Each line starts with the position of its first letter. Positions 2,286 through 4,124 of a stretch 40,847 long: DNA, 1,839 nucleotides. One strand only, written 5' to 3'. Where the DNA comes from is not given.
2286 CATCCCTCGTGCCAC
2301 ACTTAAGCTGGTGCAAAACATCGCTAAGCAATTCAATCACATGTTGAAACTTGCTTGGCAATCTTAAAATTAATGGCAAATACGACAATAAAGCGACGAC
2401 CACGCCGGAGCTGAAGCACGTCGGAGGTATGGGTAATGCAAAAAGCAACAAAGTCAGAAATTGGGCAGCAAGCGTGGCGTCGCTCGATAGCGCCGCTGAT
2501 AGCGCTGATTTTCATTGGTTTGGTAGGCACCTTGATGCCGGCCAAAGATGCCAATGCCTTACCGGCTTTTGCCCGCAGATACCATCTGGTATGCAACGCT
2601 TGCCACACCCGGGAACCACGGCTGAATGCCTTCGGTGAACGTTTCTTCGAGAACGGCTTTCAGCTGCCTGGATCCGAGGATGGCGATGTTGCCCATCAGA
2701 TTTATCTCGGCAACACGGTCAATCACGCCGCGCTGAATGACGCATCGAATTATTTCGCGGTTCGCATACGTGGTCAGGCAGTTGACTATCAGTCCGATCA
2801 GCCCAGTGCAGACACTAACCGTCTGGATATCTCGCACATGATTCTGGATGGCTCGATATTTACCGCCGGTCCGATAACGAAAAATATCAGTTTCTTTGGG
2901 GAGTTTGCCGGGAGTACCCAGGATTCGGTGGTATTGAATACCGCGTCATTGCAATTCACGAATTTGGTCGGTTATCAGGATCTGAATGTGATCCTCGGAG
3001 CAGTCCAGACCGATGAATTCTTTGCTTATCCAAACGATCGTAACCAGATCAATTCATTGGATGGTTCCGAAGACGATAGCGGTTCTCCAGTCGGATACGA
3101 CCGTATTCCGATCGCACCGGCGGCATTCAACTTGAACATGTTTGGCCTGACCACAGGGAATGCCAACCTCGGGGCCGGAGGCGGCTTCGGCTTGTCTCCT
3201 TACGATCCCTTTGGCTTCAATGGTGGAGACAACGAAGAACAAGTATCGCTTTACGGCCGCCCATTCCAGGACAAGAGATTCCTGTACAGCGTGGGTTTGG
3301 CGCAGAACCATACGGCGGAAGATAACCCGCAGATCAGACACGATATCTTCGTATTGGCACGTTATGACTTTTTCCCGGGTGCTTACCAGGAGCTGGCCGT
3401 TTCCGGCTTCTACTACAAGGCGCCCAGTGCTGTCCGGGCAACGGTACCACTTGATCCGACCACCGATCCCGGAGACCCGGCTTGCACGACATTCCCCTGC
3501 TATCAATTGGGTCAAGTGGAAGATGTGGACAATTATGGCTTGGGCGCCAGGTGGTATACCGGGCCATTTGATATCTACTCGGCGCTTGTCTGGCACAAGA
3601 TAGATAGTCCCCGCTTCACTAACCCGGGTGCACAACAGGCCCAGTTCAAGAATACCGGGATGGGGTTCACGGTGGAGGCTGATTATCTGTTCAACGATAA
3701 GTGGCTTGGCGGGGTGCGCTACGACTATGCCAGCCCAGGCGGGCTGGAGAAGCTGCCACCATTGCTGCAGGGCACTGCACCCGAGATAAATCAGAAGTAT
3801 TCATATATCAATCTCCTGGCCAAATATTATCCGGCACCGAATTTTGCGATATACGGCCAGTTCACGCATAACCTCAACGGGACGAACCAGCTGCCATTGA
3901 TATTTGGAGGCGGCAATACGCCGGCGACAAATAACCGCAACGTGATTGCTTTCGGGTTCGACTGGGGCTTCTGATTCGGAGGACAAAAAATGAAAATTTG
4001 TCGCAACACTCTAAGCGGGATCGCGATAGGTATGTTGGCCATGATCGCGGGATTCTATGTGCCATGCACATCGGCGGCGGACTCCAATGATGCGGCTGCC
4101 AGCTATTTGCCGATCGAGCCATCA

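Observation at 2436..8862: cyc2 - dihaem c - cupredoxin - ccoN - ccoO/P operon: a rus-operon-like outer-membrane-to-O2 chain built on a C-family oxidase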

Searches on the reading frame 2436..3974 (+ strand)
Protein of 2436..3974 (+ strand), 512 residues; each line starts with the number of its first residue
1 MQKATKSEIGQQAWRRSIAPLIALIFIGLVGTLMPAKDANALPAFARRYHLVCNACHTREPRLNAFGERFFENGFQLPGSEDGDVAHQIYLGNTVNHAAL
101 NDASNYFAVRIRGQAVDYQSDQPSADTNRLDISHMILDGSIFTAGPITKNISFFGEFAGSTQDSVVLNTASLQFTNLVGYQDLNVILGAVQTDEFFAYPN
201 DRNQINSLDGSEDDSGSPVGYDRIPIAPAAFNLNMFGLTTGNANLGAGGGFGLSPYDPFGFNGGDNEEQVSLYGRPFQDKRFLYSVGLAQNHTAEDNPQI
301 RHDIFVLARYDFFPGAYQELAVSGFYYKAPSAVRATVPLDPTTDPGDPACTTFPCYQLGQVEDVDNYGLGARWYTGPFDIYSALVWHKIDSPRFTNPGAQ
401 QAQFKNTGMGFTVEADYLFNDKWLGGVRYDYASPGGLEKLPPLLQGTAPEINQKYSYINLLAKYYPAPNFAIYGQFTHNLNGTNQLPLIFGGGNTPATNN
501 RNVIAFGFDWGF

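Call 3: search_protein_families(library=pfam, proteins=[window:2436-3974:+], max_evalue=0.01)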
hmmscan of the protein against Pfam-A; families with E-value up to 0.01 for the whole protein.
window:2436-3974:+ (512 aa): 0 families

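Call 4: search_protein_families(library=ncbifam, proteins=[window:2436-3974:+], max_evalue=0.01)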
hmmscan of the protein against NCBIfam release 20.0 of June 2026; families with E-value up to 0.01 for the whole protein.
window:2436-3974:+ (512 aa): 1 family
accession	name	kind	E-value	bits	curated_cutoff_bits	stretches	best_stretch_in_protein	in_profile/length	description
TIGR04565.1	OMP_myx_plus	subfamily_domain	0.0021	18.1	60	1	408-509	12-115/161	outer membrane beta-barrel domain-containing protein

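Call 6: find_homologous_proteins(query=window:2436-3974:+)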
Query window:2436-3974:+ (512 aa): 41 proteins with E <= 0.001 among 8000 candidates.
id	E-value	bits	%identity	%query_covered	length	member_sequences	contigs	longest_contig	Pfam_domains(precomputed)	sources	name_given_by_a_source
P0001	0.0e+0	1195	100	100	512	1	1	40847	-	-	-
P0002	8.5e-107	376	40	97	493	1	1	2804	-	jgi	jgi:hypothetical protein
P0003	4.5e-99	351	37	99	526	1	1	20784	-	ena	-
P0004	8.3e-99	350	38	100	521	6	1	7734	-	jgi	-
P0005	2.5e-97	345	38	93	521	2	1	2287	-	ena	-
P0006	1.4e-95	339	37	96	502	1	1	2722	-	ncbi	-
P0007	8.7e-93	330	38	93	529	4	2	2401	-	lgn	-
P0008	1.7e-91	326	38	93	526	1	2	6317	-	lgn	-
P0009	7.4e-90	320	36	97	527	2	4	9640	-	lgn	-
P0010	9.2e-90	320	35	97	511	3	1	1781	-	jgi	-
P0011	1.5e-78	283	35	96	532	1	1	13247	-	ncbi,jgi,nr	ncbi:MAG: TonB-dependent receptor [Gammaproteobacteria bacterium]|nr:TonB-dependent receptor [Gammap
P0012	2.7e-52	196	39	55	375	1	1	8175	-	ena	-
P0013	9.3e-52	195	32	97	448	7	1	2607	-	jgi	-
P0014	1.5e-46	177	30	95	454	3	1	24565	-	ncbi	ncbi:MAG: hypothetical protein ACE5I9_06960 [Candidatus Methylomirabilales bacterium]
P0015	1.2e-22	98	27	93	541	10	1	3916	-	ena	-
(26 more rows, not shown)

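Call 15: find_encoding_contigs(protein=P0003, flank=10000, max_places=2)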
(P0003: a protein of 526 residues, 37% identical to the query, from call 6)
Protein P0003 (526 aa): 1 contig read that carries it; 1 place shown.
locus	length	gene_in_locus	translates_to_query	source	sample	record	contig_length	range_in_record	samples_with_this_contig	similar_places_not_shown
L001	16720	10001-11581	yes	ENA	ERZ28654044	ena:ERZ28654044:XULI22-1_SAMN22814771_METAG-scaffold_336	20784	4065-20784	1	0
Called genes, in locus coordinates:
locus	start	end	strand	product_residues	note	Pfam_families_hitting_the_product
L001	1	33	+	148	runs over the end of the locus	PF00034:Cytochrom_C, PF13442:Cytochrome_CBB3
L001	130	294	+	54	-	-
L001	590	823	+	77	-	PF01206:TusA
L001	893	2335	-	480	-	PF00672:HAMP, PF00512:HisKA, PF02518:HATPase_c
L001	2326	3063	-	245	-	PF00072:Response_reg, PF00486:Trans_reg_C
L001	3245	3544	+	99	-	-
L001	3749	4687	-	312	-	-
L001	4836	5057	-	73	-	-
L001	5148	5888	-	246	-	PF02683:DsbD_TM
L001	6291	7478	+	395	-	-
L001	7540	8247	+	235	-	PF13442:Cytochrome_CBB3 (faint), PF00034:Cytochrom_C (faint), PF09098:Dehyd-heme_bind (faint), PF10643:Cytochrome-c551 (faint)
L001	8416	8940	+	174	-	PF00034:Cytochrom_C, PF13442:Cytochrome_CBB3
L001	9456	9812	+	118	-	-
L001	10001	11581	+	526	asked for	-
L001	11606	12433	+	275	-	PF00034:Cytochrom_C, PF13442:Cytochrome_CBB3, PF00034:Cytochrom_C (weak), PF13442:Cytochrome_CBB3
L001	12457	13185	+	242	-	PF22904:NOMO1-like_2nd (faint), PF14686:fn3_3, PF13620:CarboxypepD_reg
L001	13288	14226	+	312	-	PF13442:Cytochrome_CBB3 (weak), PF00034:Cytochrom_C, PF13442:Cytochrome_CBB3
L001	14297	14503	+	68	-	-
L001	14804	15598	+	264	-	PF22904:NOMO1-like_2nd (faint), PF14686:fn3_3 (weak), PF13620:CarboxypepD_reg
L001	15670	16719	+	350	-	?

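Call 16: find_encoding_contigs(protein=P0011, flank=10000, max_places=2)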
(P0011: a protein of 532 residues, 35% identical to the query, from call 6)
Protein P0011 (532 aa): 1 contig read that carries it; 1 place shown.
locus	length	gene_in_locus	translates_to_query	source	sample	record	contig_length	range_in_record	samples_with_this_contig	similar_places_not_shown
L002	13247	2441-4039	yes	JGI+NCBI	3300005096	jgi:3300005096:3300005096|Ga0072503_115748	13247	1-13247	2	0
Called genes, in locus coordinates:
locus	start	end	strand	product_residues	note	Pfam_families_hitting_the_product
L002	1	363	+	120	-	?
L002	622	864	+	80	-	PF22513:FitA-like_RHH, PF03869:Arc (weak)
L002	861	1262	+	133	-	PF01850:PIN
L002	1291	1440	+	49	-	-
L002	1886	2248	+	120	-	-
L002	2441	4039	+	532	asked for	-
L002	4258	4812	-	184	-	PF00857:Isochorismatase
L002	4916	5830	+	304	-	PF01965:DJ-1_PfpI, PF00165:HTH_AraC (weak), PF12833:HTH_18, PF00165:HTH_AraC (weak)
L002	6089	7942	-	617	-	PF13524:Glyco_trans_1_2 (weak)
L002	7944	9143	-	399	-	-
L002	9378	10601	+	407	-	-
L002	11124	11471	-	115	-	PF06594:HCBP_related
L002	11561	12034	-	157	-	PF00353:HemolysinCabind (faint), PF06594:HCBP_related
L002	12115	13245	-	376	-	PF26745:SPM, PF00353:HemolysinCabind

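Call 17: find_encoding_contigs(protein=P0014, flank=10000, max_places=2)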
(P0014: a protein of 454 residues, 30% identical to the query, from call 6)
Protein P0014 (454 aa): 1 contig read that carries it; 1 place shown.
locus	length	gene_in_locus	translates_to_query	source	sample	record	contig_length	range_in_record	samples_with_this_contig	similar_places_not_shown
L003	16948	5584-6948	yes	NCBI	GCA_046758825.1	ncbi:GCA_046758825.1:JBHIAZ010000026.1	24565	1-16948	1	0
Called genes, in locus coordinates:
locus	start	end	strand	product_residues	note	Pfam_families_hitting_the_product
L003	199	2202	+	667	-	PF00034:Cytochrom_C, PF13442:Cytochrome_CBB3, PF00034:Cytochrom_C, PF13442:Cytochrome_CBB3, PF09459:EB_dh, PF00034:Cytochrom_C (weak), PF13442:Cytochrome_CBB3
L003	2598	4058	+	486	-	PF00672:HAMP, PF07730:HisKA_3, PF02518:HATPase_c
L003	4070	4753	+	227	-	PF00072:Response_reg, PF00196:GerE, PF04545:Sigma70_r4 (faint), PF08281:Sigma70_r4_2 (weak), PF13384:HTH_23 (weak), PF13518:HTH_28 (faint), PF04967:HTH_10 (weak)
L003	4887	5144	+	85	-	-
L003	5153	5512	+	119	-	-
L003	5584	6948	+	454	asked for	-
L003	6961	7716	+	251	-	PF13442:Cytochrome_CBB3, PF00034:Cytochrom_C, PF13442:Cytochrome_CBB3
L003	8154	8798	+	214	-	-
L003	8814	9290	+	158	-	PF10634:Iron_transport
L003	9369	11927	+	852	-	PF04879:Molybdop_Fe4S4, PF00384:Molybdopterin, PF01568:Molydop_binding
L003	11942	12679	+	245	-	PF00037:Fer4 (weak), PF12797:Fer4_2 (weak), PF12838:Fer4_7, PF13187:Fer4_9 (weak), PF13247:Fer4_11, PF00037:Fer4 (weak), PF13237:Fer4_10, PF13247:Fer4_11, +7 more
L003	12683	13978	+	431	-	PF03916:NrfD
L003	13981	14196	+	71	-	-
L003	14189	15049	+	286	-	PF02613:Nitrate_red_del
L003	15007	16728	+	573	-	PF12838:Fer4_7 (weak), PF14697:Fer4_21 (weak), PF13187:Fer4_9, PF00037:Fer4, PF12797:Fer4_2 (weak), PF02662:FlpD, PF12838:Fer4_7, PF13187:Fer4_9, +6 more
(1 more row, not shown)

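Call 18: find_encoding_contigs(protein=P0009, flank=10000, max_places=3)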
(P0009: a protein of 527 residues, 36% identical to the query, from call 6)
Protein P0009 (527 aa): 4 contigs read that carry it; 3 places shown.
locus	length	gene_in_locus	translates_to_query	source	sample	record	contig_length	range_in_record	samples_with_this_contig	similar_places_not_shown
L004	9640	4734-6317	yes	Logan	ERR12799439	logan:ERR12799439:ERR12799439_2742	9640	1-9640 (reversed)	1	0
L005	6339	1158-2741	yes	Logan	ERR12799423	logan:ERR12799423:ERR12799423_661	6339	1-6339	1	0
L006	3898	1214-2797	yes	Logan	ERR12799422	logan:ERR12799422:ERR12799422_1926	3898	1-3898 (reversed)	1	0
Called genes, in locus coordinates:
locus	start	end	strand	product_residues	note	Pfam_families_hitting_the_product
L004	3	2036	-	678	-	?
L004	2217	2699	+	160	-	-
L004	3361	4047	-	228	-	PF10643:Cytochrome-c551 (faint), PF13695:Zn_ribbon_3CxxC (faint), PF00034:Cytochrom_C (faint), PF09098:Dehyd-heme_bind (faint), PF09626:DHC (faint), PF13442:Cytochrome_CBB3 (weak)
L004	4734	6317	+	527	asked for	-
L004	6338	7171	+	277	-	PF00034:Cytochrom_C, PF13442:Cytochrome_CBB3, PF00034:Cytochrom_C (weak), PF13442:Cytochrome_CBB3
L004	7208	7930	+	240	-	PF09430:EMC7_beta-sandw (weak), PF14686:fn3_3 (weak), PF13620:CarboxypepD_reg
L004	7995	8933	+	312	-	PF13442:Cytochrome_CBB3, PF00034:Cytochrom_C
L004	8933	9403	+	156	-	PF00034:Cytochrom_C, PF13442:Cytochrome_CBB3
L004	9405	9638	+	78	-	?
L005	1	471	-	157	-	?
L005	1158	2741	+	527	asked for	-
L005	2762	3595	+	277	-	PF00034:Cytochrom_C, PF13442:Cytochrome_CBB3, PF00034:Cytochrom_C (weak), PF13442:Cytochrome_CBB3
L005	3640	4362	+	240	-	PF09430:EMC7_beta-sandw (weak), PF14686:fn3_3 (weak), PF13620:CarboxypepD_reg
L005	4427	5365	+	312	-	PF13442:Cytochrome_CBB3, PF00034:Cytochrom_C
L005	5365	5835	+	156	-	PF00034:Cytochrom_C, PF13442:Cytochrome_CBB3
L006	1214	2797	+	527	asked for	-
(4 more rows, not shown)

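Call 19: find_encoding_contigs(protein=P0004, flank=10000, max_places=2)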
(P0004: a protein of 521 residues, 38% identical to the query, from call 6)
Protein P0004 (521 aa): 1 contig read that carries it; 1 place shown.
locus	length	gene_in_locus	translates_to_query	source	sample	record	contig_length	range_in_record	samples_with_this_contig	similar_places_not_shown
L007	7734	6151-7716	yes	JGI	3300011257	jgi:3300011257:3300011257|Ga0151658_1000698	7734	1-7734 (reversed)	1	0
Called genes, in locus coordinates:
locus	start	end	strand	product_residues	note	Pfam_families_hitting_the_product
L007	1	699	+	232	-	?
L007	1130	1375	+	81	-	-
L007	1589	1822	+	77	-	PF05717:TnpB_IS66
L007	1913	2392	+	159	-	PF13007:LZ_Tnp_IS66 (faint), PF13005:zf-IS66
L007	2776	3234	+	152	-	PF00383:dCMP_cyt_deam_1, PF14437:MafB19-deam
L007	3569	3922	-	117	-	PF00903:Glyoxalase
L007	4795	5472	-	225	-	PF10643:Cytochrome-c551 (faint), PF00034:Cytochrom_C (faint), PF09098:Dehyd-heme_bind (faint), PF13442:Cytochrome_CBB3 (faint)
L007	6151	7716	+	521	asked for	-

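Call 34: find_related_loci(query=A1, collection=genome_contigs, flank=10000)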
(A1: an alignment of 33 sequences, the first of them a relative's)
Query A1 (512 aa) in genome_contigs; peptide patterns used: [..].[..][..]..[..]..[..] (x = any residue, [..] = any of these).
97 stretches matched a pattern; 70 encode a relative of the query (tblastn E <= 1e-3); 69 distinct loci.
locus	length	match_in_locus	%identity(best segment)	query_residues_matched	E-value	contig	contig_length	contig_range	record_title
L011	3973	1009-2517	40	6-512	9e-112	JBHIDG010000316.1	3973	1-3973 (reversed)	MAG: Woeseia sp. isolate Baj_3_bin.14 NODE_8110_length_3973_cov_5.566871, whole genome shotgun sequence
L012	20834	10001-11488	37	15-512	8e-100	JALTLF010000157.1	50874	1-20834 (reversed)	MAG: Chromatiales bacterium isolate S139_maxbin2_scaf2bin.311 S139_NODE_330_length_50874_cov_59.274361, whole genome sho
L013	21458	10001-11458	38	27-512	2e-98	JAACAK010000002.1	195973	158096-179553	MAG: Candidatus Kutchimonas denitrificans isolate KS3-K002 K_merged_R1_(paired)_contig_96673, whole genome shotgun seque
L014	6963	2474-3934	38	19-512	8e-95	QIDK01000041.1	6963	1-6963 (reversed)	MAG: Gammaproteobacteria bacterium isolate SZUA-229 Ga0063294_10008232, whole genome shotgun sequence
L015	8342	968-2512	33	23-512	5e-79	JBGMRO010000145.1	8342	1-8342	MAG: Thiohalomonadales bacterium isolate N04_metabat2_bin.16 NODE_4926_length_8342_cov_6.698323, whole genome shotgun se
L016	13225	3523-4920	34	21-512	6e-76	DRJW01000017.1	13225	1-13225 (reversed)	MAG TPA_asm: Nitrospirae bacterium isolate HyVt-426 HyVt-426_k95_10700, whole genome shotgun sequence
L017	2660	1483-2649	38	31-397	1e-67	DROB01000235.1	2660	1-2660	MAG TPA_asm: Gammaproteobacteria bacterium isolate HyVt-525 HyVt-525_k145_385156, whole genome shotgun sequence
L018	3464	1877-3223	32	21-509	2e-50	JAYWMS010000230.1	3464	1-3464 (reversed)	MAG: Nitrospirota bacterium isolate DY22_TVG06_BIN6 k141_1117162, whole genome shotgun sequence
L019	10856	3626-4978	30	22-509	2e-49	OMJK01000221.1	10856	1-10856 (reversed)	Nitrospiraceae bacterium isolate AM_1312 genome assembly, contig: AM_1312_221, whole genome shotgun sequence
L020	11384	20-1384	31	15-512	5e-49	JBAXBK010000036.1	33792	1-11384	MAG: Nitrospira sp. isolate ELA165 MAG165_36, whole genome shotgun sequence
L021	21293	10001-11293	31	29-512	4e-48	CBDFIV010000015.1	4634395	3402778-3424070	MAG: Nitrospirales bacterium isolate 6ce9fd5e-8c52-4360-8823-ce70652d3893 genome assembly, contig: contig_15, whole geno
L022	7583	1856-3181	30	18-512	5e-48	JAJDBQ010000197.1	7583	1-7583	MAG: Nitrospirales bacterium isolate OFTM334 OFTM334_196, whole genome shotgun sequence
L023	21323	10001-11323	30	20-512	1e-47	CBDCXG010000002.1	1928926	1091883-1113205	MAG: Nitrospirales bacterium isolate b3ade8c3-4c06-4dae-9f89-d84d87e6a0c1 genome assembly, contig: contig_2, whole genom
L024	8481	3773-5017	30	16-487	8e-47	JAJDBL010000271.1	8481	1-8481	MAG: Nitrospirales bacterium isolate OFTM238 OFTM238_270, whole genome shotgun sequence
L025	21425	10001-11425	29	6-512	1e-46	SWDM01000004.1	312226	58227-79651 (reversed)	MAG: Nitrospira sp. isolate RSF3 Nitrospira_sp_RSF3_4, whole genome shotgun sequence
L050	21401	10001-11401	27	1-512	3e-41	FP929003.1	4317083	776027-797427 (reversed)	Candidatus Nitrospira defluvii chromosome, complete genome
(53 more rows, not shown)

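Call 36: predict_structure(alignment_id=A1)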
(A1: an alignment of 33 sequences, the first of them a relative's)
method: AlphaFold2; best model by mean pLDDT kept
length: 512 residues; sequences in the alignment: 33
mean_pLDDT: 70.3   pTM: 0.75
mean pLDDT of the five models: 70.3, 69.4, 66.9, 66.8, 66.5
residues with pLDDT >= 90: 63; 70-90: 222; 50-70: 137; < 50: 90
segments of 3 or more residues with pLDDT < 50: 1-6, 37-41, 81-105, 126-130, 199-225, 247-250, 252-265
pLDDT, mean of each block of 10 residues (from residue 1): 47 67 81 57 56 60 71 67 39 38 55 68 48 63 71 74 61 83 85 59 40 37 56 69 54 43 60 83 91 85 92 82 92 81 56 66 90 87 90 85 90 88 87 86 78 85 81 86 70 65 79 67
secondary structure, 60 per line:
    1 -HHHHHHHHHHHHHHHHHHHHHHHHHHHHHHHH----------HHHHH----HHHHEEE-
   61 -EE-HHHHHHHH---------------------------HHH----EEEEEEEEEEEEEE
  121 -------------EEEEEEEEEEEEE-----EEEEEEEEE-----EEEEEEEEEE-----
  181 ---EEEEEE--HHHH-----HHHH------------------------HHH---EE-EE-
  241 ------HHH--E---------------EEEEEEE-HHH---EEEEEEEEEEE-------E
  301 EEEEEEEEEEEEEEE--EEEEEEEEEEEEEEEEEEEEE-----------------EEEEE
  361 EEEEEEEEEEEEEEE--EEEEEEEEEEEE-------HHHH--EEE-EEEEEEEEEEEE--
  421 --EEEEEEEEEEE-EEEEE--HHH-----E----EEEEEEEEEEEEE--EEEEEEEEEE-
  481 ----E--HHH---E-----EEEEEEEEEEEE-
elements in order: H2-33 H44-48 H53-56 E57-59 H65-72 E107-120 E134-146 E152-160 E166-175 E184-189 H192-195 H201-204 E268-274 E282-292 E300-315 E318-338 E356-375 E378-389 H397-400 E403-405 E407-418 E423-433 E435-439 E455-467 E470-479 E500-511

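Call 43: fold_search(model_id=the predicted structure, library=pdb)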
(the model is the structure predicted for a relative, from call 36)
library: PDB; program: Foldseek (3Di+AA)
matches with E <= 10: 922; with E <= 0.001: 309
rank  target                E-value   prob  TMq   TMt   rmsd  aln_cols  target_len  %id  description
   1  5o9c_A                5.3e-12  1.00  0.46  0.64   7.1       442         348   14  Crystal structure of Omp36 from Enterobacter aerogenes (released 2018-06-27)
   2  2xe1                  1.2e-11  1.00  0.47  0.66   6.9       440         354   12  Molecular insights into clinically isolated OmpC mutants and their role in multi-drug resistance (released 2010-05-19)
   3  2xe2_A                1.4e-11  1.00  0.46  0.66   7.1       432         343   12  Molecular insights into clinically isolated OmpC20 mutants and their role in multi-drug resistance (released 2010-05-19)
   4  5fvn_A                1.5e-11  1.00  0.46  0.66   7.3       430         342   11  X-ray crystal structure of Enterobacter cloacae OmpE36 porin. (released 2016-08-10)
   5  4d65_A                1.5e-11  1.00  0.46  0.66   7.5       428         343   13  Structure of porin Omp-Pst2 from P. stuartii; the asymmetric unit contains a dimer of trimers. (released 2016-03-09)
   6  2j1n_A                1.9e-11  1.00  0.45  0.65   7.4       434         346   12  osmoporin OmpC (released 2006-09-06)
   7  9wcb_A                1.9e-11  1.00  0.45  0.64   7.4       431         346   12  Open state of A8 gpJ 713 central tail fiber with OmpC G17 from E. coli EDL933 (released 2026-01-28)
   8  6rck_B                2.4e-11  1.00  0.45  0.63   7.4       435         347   14  Crystal structure of the OmpK36 GD insertion chimera from Klebsiella pneumonia (released 2019-09-11)
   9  5nup_A                2.7e-11  1.00  0.45  0.65   7.3       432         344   12  Structural basis for maintenance of bacterial outer membrane lipid asymmetry (released 2017-10-25)
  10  2xe3_A                3.4e-11  1.00  0.46  0.66   6.9       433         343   11  OmpC28 (released 2010-05-19)
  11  8pyz_E                3.6e-11  1.00  0.46  0.65   7.3       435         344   13  Structure of Ompk36GD from Klebsiella pneumonia, solved at wavelength 4.13 A (released 2023-10-25)
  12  5o79_A                4.0e-11  1.00  0.44  0.64   7.6       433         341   13  Klebsiella pneumoniae OmpK36 (released 2018-06-20)
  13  7pzf_A                4.2e-11  1.00  0.45  0.64   6.9       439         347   14  Crystal structure of the OmpK36 TD insertion chimera from Klebsiella pneumonia (released 2022-07-06)
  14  2xe5_A                4.9e-11  1.00  0.45  0.65   7.3       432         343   12  Molecular insights into clinically isolated OmpC mutants and their role in multi-drug resistance (OmpC26) (released 2010-05-26)
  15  5o79_C                4.9e-11  1.00  0.44  0.63   7.6       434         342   13  Klebsiella pneumoniae OmpK36 (released 2018-06-20)
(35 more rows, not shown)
